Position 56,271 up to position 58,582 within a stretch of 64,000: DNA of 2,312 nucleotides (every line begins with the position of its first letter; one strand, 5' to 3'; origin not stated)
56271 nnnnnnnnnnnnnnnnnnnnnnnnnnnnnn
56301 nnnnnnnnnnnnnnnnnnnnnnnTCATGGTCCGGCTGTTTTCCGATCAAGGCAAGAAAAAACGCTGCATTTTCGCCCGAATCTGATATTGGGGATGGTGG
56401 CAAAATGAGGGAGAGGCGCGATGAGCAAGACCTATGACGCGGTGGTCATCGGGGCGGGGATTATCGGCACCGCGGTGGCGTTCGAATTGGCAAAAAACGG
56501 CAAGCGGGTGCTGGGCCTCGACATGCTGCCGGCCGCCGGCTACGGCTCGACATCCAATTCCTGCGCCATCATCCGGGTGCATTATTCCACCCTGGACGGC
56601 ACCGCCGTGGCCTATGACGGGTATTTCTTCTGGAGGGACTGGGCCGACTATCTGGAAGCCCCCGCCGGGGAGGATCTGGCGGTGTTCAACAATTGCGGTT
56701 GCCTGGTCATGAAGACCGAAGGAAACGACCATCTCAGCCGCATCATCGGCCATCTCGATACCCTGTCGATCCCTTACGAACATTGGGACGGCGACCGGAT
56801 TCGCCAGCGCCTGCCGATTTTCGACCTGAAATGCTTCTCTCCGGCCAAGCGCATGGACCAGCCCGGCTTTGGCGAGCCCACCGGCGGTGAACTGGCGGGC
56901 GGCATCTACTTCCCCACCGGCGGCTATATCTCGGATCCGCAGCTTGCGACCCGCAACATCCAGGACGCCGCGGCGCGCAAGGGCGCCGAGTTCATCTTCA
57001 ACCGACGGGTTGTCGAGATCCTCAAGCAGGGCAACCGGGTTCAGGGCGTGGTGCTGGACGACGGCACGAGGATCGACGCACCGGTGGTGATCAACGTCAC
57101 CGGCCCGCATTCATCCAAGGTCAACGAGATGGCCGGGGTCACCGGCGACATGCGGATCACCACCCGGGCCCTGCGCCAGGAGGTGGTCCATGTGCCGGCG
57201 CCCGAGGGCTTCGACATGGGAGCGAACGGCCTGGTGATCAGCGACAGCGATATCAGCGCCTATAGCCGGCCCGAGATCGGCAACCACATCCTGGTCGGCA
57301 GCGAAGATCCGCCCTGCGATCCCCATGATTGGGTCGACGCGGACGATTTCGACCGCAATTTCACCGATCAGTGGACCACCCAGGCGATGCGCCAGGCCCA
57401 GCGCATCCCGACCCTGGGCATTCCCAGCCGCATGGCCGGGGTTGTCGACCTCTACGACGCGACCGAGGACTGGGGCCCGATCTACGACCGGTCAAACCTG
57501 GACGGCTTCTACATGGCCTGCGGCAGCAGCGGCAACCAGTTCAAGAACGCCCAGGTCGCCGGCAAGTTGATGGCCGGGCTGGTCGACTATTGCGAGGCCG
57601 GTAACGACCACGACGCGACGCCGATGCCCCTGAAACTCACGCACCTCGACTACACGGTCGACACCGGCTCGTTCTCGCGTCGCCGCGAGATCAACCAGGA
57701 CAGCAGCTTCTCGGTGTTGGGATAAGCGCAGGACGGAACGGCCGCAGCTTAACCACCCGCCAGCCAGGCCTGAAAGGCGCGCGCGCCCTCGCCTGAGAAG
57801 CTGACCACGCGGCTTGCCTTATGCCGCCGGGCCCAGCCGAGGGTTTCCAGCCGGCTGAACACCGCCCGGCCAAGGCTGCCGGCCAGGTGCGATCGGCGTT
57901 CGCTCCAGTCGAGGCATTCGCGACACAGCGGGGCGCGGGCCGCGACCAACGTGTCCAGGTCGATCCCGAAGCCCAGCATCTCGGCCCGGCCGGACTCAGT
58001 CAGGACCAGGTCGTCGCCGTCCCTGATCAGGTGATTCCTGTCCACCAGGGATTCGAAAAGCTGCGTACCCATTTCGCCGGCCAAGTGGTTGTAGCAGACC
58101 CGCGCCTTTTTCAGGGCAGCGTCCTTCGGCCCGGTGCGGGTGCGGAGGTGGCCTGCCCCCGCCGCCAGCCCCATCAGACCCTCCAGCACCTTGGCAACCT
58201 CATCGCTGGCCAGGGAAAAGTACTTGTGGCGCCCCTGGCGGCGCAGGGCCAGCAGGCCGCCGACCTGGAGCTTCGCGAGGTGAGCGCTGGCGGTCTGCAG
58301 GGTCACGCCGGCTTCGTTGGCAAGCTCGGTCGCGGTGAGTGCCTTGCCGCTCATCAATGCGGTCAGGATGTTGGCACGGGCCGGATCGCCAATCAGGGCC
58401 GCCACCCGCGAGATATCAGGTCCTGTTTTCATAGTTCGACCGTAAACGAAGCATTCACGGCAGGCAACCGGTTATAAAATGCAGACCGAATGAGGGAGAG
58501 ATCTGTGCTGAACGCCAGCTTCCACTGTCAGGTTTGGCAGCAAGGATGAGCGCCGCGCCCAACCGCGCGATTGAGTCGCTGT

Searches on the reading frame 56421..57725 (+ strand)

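Call 68: search_protein_families(library=pfam, proteins=[window:56421-57725:+], max_evalue=0.0001)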
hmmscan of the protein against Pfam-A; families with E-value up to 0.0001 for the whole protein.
window:56421-57725:+ (434 aa): 6 families
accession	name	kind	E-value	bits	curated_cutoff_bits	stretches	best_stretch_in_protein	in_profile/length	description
PF01266.30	DAO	-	4.9e-49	168.2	27.9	1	6-386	1-352/353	FAD dependent oxidoreductase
PF07992.20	Pyr_redox_2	-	2.1e-07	31.1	26.1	0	178-241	187-250/291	Pyridine nucleotide-disulphide oxidoreductase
PF12831.13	FAD_oxidored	-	2.1e-06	27.7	27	0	170-241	84-156/416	FAD dependent oxidoreductase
PF00070.33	Pyr_redox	-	1.3e-05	26.1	22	0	176-214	42-81/82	Pyridine nucleotide-disulphide oxidoreductase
PF01134.28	GIDA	-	1.4e-05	24.8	22.1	0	192-234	113-161/391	Glucose inhibited division protein A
PF00890.30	FAD_binding_2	-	9e-05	22.3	20.4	0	6-34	1-29/414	FAD binding domain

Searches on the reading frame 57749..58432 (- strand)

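Call 68: search_protein_families(library=pfam, proteins=[window:57749-58432:-], max_evalue=0.0001)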
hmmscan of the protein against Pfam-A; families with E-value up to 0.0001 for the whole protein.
window:57749-58432:- (227 aa): 4 families
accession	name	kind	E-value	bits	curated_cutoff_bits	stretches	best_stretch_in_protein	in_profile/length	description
PF12840.13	HTH_20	-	4.5e-12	46.2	27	1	15-63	2-50/51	Helix-turn-helix domain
PF12802.13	MarR_2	-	3.4e-07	30.8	27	1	17-70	5-59/61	MarR family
PF01022.26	HTH_5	-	3.8e-06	27.1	22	1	16-59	1-43/47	Bacterial regulatory protein, arsR family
PF25213.1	HVO_A0261_N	-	9.2e-05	22.7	35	0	9-64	3-57/86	HVO_A0261 N-terminal domain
